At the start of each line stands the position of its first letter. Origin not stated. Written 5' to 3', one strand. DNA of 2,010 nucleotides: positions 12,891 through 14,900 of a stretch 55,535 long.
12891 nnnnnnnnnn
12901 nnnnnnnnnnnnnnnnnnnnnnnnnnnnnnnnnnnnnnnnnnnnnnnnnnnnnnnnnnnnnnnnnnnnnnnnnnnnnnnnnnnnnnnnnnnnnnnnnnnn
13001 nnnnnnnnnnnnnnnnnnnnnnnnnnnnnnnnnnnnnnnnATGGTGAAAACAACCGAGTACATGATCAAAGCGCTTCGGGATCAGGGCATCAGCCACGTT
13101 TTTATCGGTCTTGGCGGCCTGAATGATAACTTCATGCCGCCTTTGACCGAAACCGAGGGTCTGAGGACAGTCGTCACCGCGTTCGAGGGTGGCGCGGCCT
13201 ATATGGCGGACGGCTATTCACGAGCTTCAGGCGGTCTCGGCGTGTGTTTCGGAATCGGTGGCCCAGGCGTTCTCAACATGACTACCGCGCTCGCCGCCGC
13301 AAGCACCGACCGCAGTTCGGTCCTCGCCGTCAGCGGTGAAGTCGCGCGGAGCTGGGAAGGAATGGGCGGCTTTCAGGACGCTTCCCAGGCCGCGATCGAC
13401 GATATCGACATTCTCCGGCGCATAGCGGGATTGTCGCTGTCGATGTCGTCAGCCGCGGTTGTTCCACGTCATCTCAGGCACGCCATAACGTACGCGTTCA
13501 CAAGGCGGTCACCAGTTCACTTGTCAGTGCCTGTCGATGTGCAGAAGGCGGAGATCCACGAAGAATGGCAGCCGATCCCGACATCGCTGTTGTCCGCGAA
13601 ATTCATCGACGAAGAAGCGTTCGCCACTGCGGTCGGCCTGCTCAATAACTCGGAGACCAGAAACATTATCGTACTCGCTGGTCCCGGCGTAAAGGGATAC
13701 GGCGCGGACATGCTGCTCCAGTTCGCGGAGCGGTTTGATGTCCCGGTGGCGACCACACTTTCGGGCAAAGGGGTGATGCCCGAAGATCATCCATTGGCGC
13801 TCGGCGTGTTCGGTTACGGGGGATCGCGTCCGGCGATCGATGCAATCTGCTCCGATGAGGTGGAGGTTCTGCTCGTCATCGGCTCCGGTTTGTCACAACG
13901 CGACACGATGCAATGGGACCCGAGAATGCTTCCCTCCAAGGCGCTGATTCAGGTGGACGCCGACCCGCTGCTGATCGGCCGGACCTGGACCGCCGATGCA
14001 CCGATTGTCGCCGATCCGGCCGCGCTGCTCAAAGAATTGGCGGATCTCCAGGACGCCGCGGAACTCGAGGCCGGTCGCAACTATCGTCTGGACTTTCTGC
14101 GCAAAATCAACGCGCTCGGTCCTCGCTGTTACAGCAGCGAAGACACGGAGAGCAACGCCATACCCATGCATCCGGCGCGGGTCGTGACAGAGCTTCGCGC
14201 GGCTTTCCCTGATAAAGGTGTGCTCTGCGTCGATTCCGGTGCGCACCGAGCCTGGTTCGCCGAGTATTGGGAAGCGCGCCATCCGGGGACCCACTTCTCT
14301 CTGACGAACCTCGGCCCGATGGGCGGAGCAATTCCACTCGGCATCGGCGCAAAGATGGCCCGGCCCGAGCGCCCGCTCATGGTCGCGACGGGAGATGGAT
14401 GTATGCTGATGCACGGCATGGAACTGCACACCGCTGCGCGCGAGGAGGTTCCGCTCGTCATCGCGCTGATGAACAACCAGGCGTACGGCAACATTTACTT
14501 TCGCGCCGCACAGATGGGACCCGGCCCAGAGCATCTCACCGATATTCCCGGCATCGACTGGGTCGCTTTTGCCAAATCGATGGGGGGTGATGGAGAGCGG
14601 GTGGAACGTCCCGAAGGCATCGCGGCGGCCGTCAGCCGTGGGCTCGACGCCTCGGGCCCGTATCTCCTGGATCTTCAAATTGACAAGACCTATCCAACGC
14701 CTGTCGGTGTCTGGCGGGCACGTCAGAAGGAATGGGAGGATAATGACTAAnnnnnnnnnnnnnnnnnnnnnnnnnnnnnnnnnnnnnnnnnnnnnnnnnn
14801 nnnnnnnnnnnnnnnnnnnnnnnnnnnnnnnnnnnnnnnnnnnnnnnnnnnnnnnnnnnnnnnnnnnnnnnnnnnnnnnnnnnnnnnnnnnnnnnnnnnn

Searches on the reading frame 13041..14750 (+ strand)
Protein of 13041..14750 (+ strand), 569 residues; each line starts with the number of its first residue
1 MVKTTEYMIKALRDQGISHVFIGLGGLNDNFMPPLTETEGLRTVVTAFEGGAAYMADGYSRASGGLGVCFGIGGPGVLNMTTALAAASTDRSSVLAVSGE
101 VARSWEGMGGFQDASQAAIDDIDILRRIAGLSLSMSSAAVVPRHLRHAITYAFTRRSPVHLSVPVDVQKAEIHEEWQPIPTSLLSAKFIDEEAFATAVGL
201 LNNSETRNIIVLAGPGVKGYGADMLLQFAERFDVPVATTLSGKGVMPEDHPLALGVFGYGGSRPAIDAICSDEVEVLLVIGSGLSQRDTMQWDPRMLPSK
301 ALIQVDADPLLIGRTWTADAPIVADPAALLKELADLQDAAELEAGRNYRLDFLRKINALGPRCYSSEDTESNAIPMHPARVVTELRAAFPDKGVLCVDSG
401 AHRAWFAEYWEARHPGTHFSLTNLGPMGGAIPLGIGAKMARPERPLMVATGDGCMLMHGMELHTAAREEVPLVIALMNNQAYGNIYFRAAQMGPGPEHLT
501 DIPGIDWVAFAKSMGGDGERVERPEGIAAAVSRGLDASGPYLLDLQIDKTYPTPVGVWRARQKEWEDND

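Call 9: search_protein_families(library=pfam, proteins=[window:13041-14750:+])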
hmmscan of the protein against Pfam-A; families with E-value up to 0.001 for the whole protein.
window:13041-14750:+ (569 aa): 3 families
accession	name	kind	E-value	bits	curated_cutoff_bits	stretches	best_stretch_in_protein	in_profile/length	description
PF02775.26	TPP_enzyme_C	-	5.8e-34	117.5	21.9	1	398-544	1-150/151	Thiamine pyrophosphate enzyme, C-terminal TPP binding domain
PF02776.23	TPP_enzyme_N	-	1.7e-31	108.9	26.8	1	3-117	2-117/119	Thiamine pyrophosphate enzyme, N-terminal TPP binding domain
PF00205.28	TPP_enzyme_M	-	1e-27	97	30.4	1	196-333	3-137/137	Thiamine pyrophosphate enzyme, central domain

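Call 16: find_encoding_contigs(protein=window:13041-14750:+, flank=10000, max_places=10)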
Protein window:13041-14750:+ (569 aa): 1 contig read that carries it; 1 place shown.
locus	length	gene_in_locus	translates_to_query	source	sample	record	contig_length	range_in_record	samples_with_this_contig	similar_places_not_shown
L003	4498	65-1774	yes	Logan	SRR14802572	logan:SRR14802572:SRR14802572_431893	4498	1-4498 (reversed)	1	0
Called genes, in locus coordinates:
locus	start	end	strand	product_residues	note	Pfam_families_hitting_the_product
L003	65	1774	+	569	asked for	PF02776:TPP_enzyme_N, PF00205:TPP_enzyme_M, PF02775:TPP_enzyme_C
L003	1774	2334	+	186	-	PF02627:CMD (weak)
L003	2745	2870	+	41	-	-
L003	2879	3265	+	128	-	-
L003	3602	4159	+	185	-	-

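Call 22: find_homologous_proteins(query=window:13041-14750:+, max_evalue=1e-30)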
Query window:13041-14750:+ (569 aa): 1344 proteins with E <= 1e-30 among 8000 candidates; the best 120 are listed.
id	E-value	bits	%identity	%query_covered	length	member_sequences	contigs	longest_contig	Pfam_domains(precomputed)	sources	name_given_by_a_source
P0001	0.0e+0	1232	94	100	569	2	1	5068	PF02775.27,PF02776.24,PF00205.29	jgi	jgi:acetolactate synthase-1/2/3 large subunit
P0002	0.0e+0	1172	90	100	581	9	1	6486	PF02775.27,PF02776.24,PF00205.29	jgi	jgi:acetolactate synthase-1/2/3 large subunit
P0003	0.0e+0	1149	88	100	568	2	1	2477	PF02775.27,PF02776.24,PF00205.29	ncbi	-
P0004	0.0e+0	1147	87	100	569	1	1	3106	PF02775.27,PF02776.24,PF00205.29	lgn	-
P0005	0.0e+0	1140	86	100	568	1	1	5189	PF02775.27,PF02776.24,PF00205.29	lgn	-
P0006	0.0e+0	1133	87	100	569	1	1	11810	PF02775.27,PF02776.24,PF00205.29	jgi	jgi:acetolactate synthase I/II/III large subunit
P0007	0.0e+0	1128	86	100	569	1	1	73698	PF02775.27,PF02776.24,PF00205.29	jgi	jgi:acetolactate synthase-1/2/3 large subunit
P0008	0.0e+0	1126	86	100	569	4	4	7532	PF02775.27,PF02776.24,PF00205.29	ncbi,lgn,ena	-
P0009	0.0e+0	1113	84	100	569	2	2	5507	PF02775.27,PF02776.24,PF00205.29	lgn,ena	-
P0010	0.0e+0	1106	84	100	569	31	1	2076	PF02775.27,PF02776.24,PF00205.29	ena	-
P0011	0.0e+0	1097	83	100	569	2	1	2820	PF02775.27,PF02776.24,PF00205.29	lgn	-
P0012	0.0e+0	1093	84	100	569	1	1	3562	PF02775.27,PF02776.24,PF00205.29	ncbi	-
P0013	0.0e+0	1066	83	99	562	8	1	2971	PF02775.27,PF02776.24,PF00205.29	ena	-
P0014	0.0e+0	1029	78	100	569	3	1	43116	PF02775.27,PF02776.24,PF00205.29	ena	-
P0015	0.0e+0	1020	78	100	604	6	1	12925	PF02775.27,PF02776.24,PF00205.29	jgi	jgi:acetolactate synthase-1/2/3 large subunit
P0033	6.0e-292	988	77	100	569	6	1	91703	PF02775.27,PF02776.24,PF00205.29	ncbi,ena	-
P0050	1.2e-289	980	75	100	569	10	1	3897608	PF02775.27,PF02776.24,PF00205.29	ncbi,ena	-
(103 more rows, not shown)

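Call 23: find_encoding_contigs(protein=P0001, flank=10000, max_places=3)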
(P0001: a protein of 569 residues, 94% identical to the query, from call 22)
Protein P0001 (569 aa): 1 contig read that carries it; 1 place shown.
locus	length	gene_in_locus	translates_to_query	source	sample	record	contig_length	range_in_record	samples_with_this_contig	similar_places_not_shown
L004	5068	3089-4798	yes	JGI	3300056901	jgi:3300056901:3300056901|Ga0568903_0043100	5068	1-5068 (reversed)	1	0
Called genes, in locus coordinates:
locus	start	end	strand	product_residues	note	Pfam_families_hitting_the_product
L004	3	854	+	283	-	?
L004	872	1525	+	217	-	PF02254:TrkA_N, PF02080:TrkA_C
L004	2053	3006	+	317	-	PF03088:Str_synth (faint), PF24684:Vgb_lyase (faint), PF01436:NHL (faint), PF08450:SGL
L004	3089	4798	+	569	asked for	PF02776:TPP_enzyme_N, PF00205:TPP_enzyme_M, PF02775:TPP_enzyme_C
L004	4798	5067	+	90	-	?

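Call 24: find_encoding_contigs(protein=P0002, flank=10000, max_places=3)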
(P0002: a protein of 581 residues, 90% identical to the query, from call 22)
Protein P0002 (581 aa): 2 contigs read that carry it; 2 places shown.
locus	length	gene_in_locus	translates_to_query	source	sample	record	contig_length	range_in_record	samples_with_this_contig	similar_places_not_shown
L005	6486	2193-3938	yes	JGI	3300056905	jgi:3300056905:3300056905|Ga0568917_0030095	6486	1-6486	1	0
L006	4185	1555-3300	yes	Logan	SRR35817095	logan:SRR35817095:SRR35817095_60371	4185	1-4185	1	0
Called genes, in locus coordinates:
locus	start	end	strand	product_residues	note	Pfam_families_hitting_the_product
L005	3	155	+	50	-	?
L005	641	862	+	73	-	PF11746:DUF3303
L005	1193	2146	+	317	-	PF01436:NHL (faint), PF08450:SGL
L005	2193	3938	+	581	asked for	PF02776:TPP_enzyme_N, PF00205:TPP_enzyme_M, PF02775:TPP_enzyme_C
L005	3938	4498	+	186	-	-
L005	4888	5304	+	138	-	-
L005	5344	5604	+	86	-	-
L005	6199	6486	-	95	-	?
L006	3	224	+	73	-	PF11746:DUF3303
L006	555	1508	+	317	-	PF03088:Str_synth (faint), PF01436:NHL (faint), PF08450:SGL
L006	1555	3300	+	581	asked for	PF02776:TPP_enzyme_N, PF00205:TPP_enzyme_M, PF02775:TPP_enzyme_C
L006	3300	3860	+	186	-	-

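Call 25: find_encoding_contigs(protein=P0007, flank=10000, max_places=3)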
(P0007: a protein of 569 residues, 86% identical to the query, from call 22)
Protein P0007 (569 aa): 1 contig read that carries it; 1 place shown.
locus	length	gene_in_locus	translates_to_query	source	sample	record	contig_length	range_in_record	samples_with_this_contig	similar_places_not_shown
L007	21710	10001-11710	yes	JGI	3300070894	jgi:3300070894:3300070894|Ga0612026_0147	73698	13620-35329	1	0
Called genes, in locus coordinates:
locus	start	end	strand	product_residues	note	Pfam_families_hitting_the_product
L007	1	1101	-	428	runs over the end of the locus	PF13439:Glyco_transf_4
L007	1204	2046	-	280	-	PF05853:BKACE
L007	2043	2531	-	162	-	PF14602:Hexapep_2 (faint), PF24894:Hexapep_GlmU (faint), PF25084:LbH_EIF2B, PF25087:GMPPB_C (weak), PF00132:Hexapep (weak)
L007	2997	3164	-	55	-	-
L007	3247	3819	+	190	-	PF14512:TM1586_NiRdase (faint), PF00881:Nitroreductase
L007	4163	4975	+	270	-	PF13189:Cytidylate_kin2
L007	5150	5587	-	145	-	PF09055:Sod_Ni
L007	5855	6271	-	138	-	-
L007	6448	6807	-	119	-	PF02979:NHase_alpha (weak), PF27793:RNP_Burkhold (weak), PF14407:Frankia_peptide (faint)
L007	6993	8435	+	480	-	PF00324:AA_permease, PF13520:AA_permease_2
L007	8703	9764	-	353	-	PF13384:HTH_23 (weak), PF13518:HTH_28 (weak), PF13551:HTH_29 (weak), PF13565:HTH_32, PF13592:HTH_33, PF13358:DDE_3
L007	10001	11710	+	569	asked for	PF02776:TPP_enzyme_N, PF00205:TPP_enzyme_M, PF02775:TPP_enzyme_C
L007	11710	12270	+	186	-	PF02627:CMD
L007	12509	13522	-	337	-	PF01965:DJ-1_PfpI, PF00165:HTH_AraC (faint), PF12833:HTH_18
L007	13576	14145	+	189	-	PF12675:DUF3795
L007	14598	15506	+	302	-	PF02663:FmdE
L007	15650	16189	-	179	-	-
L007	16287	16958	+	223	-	PF00440:TetR_N, PF09209:CecR_C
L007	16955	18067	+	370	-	PF25917:BSH_RND, PF25973:BSH_CzcB (weak), PF25944:Beta-barrel_RND (weak), PF25954:Beta-barrel_RND_2, PF25967:RND-MFP_C, PF25989:YknX_C, PF25975:CzcB_C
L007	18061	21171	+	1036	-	PF00873:ACR_tran, PF03176:MMPL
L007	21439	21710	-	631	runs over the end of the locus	PF03169:OPT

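Call 26: find_encoding_contigs(protein=P0006, flank=10000, max_places=3)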
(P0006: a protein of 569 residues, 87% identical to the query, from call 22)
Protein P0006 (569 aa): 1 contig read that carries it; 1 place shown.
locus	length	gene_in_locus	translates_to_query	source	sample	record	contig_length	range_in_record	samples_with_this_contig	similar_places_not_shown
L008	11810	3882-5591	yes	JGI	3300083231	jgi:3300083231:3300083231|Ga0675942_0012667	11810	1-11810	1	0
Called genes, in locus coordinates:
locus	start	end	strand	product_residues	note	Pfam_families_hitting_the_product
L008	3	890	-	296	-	?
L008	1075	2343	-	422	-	PF04055:Radical_SAM, PF06969:HemN_C (weak)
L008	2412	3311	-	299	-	PF01545:Cation_efflux, PF16916:ZT_dimer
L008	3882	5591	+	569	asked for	PF02776:TPP_enzyme_N, PF00205:TPP_enzyme_M, PF02775:TPP_enzyme_C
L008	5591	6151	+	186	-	PF02627:CMD (weak)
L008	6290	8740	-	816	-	PF01926:MMR_HSR1, PF02421:FeoB_N, PF17910:FeoB_Cyto, PF07670:Gate, PF07664:FeoB_C, PF07670:Gate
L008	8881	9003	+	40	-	-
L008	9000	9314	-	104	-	PF04023:FeoA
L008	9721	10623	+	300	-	PF00753:Lactamase_B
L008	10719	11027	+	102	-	-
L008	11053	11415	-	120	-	-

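Call 37: list_cluster_members(proteins=[P0003, P0008, P0012, P0033, P0050])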
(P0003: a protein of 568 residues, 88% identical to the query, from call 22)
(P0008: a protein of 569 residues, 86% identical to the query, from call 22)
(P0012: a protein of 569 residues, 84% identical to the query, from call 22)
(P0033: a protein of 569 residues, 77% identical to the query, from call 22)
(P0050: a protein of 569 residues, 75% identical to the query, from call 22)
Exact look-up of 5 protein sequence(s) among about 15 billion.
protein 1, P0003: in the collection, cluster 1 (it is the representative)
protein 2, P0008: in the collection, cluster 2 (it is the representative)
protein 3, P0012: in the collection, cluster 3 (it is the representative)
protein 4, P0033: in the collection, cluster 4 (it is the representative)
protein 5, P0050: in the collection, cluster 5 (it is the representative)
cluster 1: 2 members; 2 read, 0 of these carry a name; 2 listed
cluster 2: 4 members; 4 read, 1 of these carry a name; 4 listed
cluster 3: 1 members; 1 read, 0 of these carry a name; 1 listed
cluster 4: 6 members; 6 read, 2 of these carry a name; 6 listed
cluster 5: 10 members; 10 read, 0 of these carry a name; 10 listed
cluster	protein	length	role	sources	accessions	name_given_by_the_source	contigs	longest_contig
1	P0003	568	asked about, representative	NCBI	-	-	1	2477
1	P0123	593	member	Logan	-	-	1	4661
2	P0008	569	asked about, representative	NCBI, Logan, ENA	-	-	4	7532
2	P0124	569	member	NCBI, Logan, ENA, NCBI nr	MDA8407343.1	MAG: thiamine pyrophosphate-binding protein [Deltaproteobacteria bacterium] | thiamine pyrophosphate-binding protein [Deltaproteobacteria bacterium]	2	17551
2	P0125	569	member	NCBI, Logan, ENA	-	-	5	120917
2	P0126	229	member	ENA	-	-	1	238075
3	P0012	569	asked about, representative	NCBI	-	-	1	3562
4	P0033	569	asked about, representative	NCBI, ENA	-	-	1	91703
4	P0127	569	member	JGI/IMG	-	acetolactate synthase I/II/III large subunit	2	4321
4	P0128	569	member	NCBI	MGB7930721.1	MAG: thiamine pyrophosphate-binding protein [Gammaproteobacteria bacterium]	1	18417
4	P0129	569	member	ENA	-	-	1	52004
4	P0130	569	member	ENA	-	-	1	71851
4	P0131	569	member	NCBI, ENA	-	-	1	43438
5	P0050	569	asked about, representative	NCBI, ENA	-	-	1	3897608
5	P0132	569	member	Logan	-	-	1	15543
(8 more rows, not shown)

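Call 79: search_protein_families(library=pfam, proteins=[L007:8703-9764:-], max_evalue=0.01)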
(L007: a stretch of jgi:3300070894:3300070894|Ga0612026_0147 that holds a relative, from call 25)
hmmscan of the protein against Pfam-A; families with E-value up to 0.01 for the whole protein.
L007:8703-9764:- (353 aa): 6 families
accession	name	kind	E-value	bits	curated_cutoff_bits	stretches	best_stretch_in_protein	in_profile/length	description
PF13358.12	DDE_3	-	6.5e-33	114.1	28.6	1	183-327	3-145/146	DDE superfamily endonuclease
PF13592.12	HTH_33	-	2.9e-18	65.7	25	1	109-166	2-59/60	Winged helix-turn helix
PF13565.12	HTH_32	-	8.4e-10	39.5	33.7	1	58-138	1-73/73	Homeodomain-like domain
PF13384.12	HTH_23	-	1.4e-06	28.3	24.6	1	35-74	10-49/50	Homeodomain-like domain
PF13518.12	HTH_28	-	1.6e-06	28.6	25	1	32-81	2-51/52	Helix-turn-helix domain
PF13551.12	HTH_29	-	5.6e-06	26.8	28.1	1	35-90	4-62/64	Winged helix-turn helix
